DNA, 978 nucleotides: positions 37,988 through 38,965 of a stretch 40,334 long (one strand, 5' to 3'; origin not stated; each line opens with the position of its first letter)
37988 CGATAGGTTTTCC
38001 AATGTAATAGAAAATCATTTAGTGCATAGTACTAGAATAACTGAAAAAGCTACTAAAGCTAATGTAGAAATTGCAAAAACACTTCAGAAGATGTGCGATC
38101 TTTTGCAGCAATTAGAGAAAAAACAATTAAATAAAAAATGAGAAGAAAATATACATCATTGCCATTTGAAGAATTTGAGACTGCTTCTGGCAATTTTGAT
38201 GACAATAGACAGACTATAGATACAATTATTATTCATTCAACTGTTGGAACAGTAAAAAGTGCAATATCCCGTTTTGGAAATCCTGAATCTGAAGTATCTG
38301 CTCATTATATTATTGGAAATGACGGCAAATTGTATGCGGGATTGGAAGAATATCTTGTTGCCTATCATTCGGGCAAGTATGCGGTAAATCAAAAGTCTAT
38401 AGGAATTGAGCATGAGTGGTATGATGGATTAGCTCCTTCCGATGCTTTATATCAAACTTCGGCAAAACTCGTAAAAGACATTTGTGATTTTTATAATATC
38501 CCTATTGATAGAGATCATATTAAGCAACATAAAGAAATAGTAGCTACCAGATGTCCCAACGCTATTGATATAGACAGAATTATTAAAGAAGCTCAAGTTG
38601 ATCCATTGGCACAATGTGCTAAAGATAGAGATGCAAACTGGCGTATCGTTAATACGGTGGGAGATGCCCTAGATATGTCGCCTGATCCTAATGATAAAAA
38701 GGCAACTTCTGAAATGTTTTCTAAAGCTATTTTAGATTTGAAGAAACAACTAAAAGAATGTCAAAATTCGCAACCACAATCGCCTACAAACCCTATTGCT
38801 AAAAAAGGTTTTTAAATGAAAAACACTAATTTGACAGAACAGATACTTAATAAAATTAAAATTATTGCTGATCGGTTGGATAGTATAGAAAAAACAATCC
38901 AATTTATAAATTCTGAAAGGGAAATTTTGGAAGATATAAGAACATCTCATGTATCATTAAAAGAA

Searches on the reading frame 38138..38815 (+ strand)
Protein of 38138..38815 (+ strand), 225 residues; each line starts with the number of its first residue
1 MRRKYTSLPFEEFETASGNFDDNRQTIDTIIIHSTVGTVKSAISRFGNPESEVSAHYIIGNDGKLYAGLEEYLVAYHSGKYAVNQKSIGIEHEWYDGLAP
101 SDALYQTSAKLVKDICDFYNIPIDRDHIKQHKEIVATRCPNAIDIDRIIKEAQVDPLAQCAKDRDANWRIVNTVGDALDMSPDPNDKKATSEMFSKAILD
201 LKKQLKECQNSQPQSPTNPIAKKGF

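Call 48: search_protein_families(library=pfam, proteins=[window:38138-38815:+], max_evalue=0.001)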
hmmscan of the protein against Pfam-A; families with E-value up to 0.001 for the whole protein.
window:38138-38815:+ (225 aa): 1 family
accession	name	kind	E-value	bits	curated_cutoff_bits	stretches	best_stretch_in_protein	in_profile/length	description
PF01510.30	Amidase_2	-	4.1e-25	89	26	1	24-140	2-129/131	N-acetylmuramoyl-L-alanine amidase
